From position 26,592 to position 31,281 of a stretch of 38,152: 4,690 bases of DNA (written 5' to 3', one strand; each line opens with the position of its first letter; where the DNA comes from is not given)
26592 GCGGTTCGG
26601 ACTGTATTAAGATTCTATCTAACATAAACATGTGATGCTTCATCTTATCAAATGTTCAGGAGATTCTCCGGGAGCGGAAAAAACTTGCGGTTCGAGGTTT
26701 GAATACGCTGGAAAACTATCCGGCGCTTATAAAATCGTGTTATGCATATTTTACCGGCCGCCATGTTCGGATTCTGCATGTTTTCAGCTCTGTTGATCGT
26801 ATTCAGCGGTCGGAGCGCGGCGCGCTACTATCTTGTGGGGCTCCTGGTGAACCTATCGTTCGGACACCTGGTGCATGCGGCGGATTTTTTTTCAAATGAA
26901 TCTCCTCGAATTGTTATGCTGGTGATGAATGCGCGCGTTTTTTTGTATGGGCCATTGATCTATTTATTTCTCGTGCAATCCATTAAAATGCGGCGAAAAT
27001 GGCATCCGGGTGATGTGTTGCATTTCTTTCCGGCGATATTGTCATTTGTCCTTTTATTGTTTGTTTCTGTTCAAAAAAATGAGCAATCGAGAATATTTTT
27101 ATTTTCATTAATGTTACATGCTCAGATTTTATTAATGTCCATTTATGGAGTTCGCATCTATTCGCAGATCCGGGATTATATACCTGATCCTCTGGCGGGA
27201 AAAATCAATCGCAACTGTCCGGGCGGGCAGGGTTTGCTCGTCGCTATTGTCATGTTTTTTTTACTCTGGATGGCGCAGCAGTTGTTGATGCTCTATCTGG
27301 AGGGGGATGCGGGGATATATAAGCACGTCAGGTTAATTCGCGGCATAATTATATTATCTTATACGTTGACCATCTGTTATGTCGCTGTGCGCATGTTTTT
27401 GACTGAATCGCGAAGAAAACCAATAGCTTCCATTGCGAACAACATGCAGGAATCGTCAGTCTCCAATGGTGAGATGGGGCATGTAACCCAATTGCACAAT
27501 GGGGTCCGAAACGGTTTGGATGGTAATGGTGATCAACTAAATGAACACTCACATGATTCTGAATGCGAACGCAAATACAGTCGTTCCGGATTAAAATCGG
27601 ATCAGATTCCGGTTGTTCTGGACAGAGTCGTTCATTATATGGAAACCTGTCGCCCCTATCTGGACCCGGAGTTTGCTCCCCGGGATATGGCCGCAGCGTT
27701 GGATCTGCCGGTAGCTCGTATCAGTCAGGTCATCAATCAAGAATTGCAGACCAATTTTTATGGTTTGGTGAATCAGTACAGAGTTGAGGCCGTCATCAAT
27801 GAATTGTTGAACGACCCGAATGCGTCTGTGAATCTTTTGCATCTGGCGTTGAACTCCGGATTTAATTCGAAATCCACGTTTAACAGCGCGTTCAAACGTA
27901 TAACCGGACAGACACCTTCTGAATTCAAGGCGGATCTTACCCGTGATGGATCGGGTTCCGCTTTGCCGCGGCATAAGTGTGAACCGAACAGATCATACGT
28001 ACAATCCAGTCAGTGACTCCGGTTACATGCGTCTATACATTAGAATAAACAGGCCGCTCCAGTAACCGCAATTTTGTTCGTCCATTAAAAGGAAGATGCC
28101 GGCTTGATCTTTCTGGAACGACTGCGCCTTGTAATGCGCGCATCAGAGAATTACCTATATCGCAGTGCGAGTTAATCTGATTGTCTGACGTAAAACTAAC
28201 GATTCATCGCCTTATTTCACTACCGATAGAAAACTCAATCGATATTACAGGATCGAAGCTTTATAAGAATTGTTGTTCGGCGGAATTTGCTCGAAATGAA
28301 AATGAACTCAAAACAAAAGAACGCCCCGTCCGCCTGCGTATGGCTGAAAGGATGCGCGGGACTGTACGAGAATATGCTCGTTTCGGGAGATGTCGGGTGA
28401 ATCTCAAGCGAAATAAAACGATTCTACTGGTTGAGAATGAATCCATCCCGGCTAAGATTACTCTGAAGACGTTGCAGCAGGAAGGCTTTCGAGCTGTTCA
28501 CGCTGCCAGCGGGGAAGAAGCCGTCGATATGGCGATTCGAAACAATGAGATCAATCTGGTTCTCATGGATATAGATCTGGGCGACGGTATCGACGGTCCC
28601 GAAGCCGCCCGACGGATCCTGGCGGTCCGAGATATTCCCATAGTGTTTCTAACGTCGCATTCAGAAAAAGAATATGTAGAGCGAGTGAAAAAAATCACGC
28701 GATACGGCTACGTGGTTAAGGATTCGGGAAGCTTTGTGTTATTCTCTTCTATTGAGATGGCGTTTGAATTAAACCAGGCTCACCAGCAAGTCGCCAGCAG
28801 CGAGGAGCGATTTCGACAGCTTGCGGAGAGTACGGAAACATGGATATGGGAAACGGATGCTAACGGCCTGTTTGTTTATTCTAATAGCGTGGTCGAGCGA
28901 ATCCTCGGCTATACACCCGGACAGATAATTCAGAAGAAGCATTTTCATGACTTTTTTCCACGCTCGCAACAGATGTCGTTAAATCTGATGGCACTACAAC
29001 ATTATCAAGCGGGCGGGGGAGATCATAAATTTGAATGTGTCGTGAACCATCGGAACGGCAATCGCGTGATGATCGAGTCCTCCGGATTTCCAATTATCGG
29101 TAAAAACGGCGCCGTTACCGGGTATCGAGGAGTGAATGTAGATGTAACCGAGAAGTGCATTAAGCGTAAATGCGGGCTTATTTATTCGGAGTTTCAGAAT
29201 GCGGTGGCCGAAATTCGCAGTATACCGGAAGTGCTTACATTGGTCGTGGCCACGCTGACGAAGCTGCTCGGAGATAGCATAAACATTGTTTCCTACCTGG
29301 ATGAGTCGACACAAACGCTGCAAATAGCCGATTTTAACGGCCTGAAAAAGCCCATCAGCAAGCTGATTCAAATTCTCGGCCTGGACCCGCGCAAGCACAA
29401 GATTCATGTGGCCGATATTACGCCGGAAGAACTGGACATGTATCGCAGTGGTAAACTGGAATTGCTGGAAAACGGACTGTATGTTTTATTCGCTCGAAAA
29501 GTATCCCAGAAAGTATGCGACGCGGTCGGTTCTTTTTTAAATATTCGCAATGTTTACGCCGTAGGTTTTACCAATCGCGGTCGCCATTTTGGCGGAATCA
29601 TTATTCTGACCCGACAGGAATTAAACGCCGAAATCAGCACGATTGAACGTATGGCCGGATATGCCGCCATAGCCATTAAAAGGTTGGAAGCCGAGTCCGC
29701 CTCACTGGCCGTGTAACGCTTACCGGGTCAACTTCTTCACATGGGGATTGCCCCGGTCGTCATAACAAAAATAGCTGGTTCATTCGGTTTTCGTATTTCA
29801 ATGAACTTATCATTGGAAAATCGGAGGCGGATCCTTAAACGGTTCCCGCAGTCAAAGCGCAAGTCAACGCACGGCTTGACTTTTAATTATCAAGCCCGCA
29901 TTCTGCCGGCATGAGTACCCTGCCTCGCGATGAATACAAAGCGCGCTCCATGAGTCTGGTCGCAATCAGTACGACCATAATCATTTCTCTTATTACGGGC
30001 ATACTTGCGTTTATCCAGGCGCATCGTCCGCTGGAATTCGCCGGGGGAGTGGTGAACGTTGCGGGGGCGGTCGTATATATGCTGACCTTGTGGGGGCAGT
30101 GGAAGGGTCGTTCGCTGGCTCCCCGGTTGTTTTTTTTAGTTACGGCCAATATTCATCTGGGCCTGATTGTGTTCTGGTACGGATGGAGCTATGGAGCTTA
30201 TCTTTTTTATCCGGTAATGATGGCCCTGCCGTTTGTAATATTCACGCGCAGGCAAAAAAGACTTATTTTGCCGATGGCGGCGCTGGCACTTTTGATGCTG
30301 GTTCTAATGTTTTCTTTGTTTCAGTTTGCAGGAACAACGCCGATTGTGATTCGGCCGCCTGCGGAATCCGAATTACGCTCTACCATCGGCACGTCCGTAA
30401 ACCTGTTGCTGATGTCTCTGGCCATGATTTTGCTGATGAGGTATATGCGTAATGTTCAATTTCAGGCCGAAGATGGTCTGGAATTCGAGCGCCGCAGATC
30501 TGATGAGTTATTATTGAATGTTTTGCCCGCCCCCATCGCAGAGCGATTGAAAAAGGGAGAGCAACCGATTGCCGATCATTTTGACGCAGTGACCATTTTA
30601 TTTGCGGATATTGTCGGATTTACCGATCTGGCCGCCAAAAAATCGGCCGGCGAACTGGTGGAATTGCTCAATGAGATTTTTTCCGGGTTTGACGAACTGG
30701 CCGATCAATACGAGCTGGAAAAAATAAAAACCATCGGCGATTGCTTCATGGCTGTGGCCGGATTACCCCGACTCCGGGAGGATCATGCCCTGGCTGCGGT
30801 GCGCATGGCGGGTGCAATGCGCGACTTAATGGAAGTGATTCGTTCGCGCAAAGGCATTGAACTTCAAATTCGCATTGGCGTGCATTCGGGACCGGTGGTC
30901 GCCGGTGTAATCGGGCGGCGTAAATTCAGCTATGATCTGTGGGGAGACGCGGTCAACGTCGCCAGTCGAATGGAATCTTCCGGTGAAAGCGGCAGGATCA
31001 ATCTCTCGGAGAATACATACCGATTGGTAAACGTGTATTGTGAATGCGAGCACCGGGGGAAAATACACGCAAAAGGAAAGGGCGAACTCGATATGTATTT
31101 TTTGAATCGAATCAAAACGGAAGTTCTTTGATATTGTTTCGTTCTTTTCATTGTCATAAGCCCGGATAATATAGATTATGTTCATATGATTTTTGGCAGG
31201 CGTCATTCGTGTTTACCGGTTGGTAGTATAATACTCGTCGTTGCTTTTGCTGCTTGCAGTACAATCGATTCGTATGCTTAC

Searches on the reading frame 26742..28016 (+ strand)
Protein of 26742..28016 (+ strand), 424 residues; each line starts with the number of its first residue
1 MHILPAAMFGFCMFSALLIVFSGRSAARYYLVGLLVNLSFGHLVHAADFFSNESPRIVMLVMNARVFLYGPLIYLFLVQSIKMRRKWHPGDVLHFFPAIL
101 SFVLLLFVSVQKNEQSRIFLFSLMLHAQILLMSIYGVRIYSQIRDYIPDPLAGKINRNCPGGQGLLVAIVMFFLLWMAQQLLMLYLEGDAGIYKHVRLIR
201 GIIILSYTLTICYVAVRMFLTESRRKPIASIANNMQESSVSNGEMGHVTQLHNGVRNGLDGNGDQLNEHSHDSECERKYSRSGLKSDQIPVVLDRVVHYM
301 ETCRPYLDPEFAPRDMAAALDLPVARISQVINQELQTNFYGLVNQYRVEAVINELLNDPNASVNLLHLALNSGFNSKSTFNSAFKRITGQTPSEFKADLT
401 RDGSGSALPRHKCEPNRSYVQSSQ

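Call 20: search_protein_families(library=pfam, proteins=[window:26742-28016:+])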
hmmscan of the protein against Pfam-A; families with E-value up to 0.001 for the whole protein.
window:26742-28016:+ (424 aa): 2 families
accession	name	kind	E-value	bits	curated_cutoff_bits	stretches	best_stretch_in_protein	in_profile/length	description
PF12833.13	HTH_18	-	1.1e-14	54.9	33.6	1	316-396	1-78/80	Helix-turn-helix domain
PF00165.29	HTH_AraC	-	5.1e-07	30.1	26.6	1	358-395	4-40/42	Bacterial regulatory helix-turn-helix proteins, AraC family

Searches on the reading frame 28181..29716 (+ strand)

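Call 21: search_protein_families(library=pfam, proteins=[window:28181-29716:+])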
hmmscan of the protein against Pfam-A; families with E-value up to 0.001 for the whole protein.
window:28181-29716:+ (511 aa): 6 families
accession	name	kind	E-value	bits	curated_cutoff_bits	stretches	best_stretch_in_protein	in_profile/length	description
PF00072.30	Response_reg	-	4e-16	59.6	30.2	1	81-185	1-104/111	Response regulator receiver domain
PF13426.13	PAS_9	-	3e-10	40.7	27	1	221-324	3-103/103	PAS domain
PF00989.32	PAS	-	5e-09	36.6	22.6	1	209-316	1-107/113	PAS fold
PF08447.18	PAS_3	-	3.4e-07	30.9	25.6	1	232-319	2-89/89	PAS fold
PF08448.16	PAS_4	-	5.7e-06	27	23.1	1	220-324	6-107/110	PAS fold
PF13188.13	PAS_8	-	0.0004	20.6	21.8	0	209-257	1-49/65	PAS domain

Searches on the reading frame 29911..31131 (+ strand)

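Call 21: search_protein_families(library=pfam, proteins=[window:29911-31131:+])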
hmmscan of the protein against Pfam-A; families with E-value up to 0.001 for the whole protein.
window:29911-31131:+ (406 aa): 2 families
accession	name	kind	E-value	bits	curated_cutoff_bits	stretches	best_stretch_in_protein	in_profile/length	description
PF00211.25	Guanylate_cyc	-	4.1e-63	212.7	21.9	1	222-399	4-182/183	Adenylate and Guanylate cyclase catalytic domain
PF20967.2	MASE7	-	0.00013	22.2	26.2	1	9-135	7-132/183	MASE7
